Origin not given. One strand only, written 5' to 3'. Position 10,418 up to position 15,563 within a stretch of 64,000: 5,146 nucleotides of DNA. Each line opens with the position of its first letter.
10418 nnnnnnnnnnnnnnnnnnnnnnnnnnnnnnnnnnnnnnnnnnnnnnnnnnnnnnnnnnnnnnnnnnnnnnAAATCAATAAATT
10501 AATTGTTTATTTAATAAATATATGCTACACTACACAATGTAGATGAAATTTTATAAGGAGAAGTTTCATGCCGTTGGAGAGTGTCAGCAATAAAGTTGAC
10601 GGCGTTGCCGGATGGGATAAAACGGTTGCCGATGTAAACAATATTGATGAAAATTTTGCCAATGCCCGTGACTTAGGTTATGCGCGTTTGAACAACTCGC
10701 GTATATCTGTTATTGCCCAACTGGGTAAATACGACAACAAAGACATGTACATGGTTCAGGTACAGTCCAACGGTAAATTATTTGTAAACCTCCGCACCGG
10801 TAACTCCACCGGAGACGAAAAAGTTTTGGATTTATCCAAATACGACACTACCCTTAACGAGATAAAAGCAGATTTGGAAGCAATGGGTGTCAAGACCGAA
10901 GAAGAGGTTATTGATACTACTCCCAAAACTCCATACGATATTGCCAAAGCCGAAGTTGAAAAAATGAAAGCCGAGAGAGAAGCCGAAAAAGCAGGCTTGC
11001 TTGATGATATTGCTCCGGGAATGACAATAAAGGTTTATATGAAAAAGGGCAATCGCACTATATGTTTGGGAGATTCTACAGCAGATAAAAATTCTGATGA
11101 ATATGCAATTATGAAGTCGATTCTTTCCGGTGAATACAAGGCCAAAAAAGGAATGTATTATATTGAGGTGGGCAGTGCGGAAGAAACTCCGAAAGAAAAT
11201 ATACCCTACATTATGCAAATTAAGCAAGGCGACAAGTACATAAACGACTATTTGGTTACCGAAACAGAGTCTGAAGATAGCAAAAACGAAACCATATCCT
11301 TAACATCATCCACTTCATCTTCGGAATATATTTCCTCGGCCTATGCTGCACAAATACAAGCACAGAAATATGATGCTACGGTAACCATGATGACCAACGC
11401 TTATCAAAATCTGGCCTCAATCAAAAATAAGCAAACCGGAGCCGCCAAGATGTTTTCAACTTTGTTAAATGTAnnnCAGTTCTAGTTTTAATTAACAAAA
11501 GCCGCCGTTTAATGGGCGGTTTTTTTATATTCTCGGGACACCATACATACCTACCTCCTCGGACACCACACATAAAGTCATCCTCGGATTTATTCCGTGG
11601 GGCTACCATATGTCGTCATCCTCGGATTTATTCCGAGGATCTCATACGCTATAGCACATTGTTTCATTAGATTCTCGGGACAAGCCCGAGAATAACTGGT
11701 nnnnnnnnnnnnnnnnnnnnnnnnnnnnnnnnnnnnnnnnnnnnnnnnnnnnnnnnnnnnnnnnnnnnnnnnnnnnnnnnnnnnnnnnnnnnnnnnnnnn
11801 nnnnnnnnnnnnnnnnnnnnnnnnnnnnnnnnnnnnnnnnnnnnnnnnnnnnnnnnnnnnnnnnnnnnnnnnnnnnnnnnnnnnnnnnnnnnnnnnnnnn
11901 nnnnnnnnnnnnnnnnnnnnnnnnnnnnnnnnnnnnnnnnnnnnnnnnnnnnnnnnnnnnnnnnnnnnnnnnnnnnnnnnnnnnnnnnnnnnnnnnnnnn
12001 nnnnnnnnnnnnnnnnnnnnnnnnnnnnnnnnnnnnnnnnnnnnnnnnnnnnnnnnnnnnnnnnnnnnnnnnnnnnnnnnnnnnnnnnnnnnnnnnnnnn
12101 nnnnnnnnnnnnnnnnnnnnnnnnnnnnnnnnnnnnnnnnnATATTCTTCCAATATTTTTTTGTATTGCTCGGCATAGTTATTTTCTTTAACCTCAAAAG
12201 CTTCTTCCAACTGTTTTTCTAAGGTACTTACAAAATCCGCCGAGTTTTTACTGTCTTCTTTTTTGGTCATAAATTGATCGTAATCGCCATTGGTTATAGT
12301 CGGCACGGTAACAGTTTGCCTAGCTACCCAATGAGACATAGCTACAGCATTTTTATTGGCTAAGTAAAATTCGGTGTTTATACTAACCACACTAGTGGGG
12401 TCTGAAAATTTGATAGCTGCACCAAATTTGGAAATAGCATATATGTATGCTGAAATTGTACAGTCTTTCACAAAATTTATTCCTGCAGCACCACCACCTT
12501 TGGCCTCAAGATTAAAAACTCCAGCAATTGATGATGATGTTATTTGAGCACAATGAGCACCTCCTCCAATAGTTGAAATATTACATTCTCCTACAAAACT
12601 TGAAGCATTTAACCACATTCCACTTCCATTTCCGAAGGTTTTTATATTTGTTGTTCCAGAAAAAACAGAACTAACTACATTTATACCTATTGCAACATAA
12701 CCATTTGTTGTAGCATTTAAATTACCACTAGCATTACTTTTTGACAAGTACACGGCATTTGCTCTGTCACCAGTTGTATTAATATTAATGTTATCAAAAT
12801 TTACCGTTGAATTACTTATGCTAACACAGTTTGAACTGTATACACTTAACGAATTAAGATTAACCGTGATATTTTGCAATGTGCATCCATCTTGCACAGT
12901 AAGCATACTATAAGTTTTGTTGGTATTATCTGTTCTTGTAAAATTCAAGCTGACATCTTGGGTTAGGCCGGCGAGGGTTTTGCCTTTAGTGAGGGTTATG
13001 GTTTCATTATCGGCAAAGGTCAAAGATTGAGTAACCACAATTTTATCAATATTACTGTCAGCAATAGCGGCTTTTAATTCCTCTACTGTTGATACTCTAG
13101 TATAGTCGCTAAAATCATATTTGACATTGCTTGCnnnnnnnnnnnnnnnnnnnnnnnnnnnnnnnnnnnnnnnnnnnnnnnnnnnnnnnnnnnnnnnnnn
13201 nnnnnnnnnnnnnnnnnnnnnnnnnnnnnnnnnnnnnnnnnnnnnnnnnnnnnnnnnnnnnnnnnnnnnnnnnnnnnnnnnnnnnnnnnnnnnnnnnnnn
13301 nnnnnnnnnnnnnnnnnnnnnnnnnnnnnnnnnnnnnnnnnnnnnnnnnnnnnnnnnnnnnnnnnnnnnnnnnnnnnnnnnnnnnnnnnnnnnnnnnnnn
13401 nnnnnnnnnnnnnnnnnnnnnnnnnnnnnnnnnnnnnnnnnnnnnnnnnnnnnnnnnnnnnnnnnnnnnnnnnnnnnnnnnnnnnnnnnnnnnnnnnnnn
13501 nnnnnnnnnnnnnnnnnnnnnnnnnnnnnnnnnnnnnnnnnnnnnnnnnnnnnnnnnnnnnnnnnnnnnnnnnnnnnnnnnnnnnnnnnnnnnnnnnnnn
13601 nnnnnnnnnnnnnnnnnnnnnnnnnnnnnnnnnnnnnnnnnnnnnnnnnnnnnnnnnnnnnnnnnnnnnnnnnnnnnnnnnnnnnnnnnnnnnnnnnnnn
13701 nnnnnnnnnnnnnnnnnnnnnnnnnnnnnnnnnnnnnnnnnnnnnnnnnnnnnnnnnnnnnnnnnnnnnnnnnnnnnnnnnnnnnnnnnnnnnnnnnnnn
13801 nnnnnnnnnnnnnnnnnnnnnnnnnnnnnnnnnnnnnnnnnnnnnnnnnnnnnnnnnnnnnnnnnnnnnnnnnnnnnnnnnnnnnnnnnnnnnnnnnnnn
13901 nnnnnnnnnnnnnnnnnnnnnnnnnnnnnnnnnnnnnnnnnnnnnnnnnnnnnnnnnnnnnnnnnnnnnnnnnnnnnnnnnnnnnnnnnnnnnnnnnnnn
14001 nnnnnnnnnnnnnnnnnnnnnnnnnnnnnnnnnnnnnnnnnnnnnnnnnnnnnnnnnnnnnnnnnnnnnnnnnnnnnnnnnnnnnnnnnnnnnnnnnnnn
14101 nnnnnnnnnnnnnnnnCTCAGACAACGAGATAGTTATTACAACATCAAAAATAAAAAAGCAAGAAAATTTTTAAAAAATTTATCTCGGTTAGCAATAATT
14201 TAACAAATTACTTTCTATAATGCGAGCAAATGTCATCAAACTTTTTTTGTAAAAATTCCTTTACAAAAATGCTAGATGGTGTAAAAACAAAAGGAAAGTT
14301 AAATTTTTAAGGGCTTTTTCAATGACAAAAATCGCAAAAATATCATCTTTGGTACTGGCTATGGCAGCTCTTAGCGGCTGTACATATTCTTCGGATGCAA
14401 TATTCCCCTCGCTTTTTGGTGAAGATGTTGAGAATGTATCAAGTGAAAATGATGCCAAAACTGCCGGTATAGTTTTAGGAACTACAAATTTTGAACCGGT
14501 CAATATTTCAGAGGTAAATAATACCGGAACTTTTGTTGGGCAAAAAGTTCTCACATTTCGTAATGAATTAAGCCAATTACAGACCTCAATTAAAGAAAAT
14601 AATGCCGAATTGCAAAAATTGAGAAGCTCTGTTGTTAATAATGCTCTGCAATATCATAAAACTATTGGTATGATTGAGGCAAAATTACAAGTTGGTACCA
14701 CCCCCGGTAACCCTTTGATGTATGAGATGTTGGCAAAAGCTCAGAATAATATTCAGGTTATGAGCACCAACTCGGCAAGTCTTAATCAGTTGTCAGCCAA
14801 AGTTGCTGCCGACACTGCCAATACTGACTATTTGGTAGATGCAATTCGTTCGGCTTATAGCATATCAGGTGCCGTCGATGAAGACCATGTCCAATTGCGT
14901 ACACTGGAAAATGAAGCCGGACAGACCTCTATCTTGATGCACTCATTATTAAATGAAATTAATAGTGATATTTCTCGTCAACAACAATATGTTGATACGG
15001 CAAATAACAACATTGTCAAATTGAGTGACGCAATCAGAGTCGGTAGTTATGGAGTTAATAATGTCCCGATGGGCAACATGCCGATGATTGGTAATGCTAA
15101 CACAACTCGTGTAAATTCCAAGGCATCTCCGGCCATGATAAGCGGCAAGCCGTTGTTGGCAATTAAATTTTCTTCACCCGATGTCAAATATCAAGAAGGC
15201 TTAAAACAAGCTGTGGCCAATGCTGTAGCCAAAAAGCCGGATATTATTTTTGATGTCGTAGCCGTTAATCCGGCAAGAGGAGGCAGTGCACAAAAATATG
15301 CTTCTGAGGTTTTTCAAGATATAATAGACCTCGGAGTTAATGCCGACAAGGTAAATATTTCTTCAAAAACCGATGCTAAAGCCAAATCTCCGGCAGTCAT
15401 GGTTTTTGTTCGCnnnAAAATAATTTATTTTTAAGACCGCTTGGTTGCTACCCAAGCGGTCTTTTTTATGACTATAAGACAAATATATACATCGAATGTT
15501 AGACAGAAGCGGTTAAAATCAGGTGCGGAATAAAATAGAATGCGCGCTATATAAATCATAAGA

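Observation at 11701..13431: Orphan flagellin-like gene with a beta-helix-like central domain and no flagellar neighbours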

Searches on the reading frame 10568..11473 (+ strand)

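Call 5: search_protein_families(library=pfam, proteins=[window:10568-11473:+], max_evalue=0.1)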
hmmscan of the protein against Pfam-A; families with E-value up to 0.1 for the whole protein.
window:10568-11473:+ (302 aa): 1 family
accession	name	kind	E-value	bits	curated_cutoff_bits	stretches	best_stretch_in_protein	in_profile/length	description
PF22505.1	RNase_J_b_CASP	-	0.089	13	27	0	26-94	37-104/126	Ribonuclease J, beta-CASP domain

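Call 6: search_protein_families(library=ncbifam, proteins=[window:10568-11473:+], max_evalue=0.1)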
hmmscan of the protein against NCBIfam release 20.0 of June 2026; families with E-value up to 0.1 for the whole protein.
window:10568-11473:+ (302 aa): 0 families

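Call 52: search_protein_families(library=pfam, max_evalue=0.01, proteins=[window:10568-11473:+])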
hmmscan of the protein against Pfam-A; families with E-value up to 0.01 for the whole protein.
window:10568-11473:+ (302 aa): 0 families

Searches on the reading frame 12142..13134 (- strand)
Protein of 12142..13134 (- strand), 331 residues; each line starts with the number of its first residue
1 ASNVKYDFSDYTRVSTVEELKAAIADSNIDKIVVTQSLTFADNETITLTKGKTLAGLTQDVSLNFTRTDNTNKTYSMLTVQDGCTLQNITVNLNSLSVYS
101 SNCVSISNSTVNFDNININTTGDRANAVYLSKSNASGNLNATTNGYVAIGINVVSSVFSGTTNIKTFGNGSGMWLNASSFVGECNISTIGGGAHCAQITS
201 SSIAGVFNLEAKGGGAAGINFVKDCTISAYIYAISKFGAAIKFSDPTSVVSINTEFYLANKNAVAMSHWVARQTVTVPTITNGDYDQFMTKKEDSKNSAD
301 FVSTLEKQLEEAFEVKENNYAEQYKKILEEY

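Call 26: search_protein_representatives(protein=window:12142-13134:-)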
Query: 331 residues. Proteins with E-value up to 0.001 (for the whole library): 10; up to 1e-10: 4; up to 1e-30: 1. The best 10 are listed.
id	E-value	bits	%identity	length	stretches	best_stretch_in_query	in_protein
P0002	2.9e-206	699.8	100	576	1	1-331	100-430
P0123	1.3e-26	110.1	35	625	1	7-310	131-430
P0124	6.3e-15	71.7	32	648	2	7-227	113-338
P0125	5.4e-14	68.6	38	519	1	6-165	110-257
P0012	8.4e-10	54.9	37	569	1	3-165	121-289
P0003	1.3e-09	54.3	36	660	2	3-120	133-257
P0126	2.8e-09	53.2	33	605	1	3-160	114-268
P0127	3.9e-09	52.7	35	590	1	12-209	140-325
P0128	3.4e-06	43.0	28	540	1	12-294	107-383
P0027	6.8e-06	42.1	30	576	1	10-282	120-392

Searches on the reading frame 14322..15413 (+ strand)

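Call 5: search_protein_families(library=pfam, proteins=[window:14322-15413:+], max_evalue=0.1)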
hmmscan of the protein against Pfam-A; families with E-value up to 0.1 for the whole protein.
window:14322-15413:+ (364 aa): 6 families
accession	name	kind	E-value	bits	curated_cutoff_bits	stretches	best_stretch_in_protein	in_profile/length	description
PF04108.17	ATG17_like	-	0.016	15.1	43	1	82-238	113-252/355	Autophagy protein ATG17-like domain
PF17749.6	MIP-T3_C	-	0.03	14.8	25.8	1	78-115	114-151/154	Microtubule-binding protein MIP-T3 C-terminal region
PF16125.10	DUF4837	-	0.035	13.5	25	1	80-163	26-111/295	Domain of unknown function (DUF4837)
PF13870.11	CCDC113_CCDC96_CC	-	0.059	13.5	31.6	0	78-110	46-78/177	CCDC113/CCDC96, coiled-coil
PF24627.1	PUMA_CC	-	0.067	13.6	30.1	0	210-239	38-67/74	PUMA coiled-coil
PF09824.15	ArsR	-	0.082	13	28.6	0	95-212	34-144/159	ArsR transcriptional regulator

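Call 6: search_protein_families(library=ncbifam, proteins=[window:14322-15413:+], max_evalue=0.1)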
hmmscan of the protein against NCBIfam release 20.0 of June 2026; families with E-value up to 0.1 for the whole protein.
window:14322-15413:+ (364 aa): 0 families
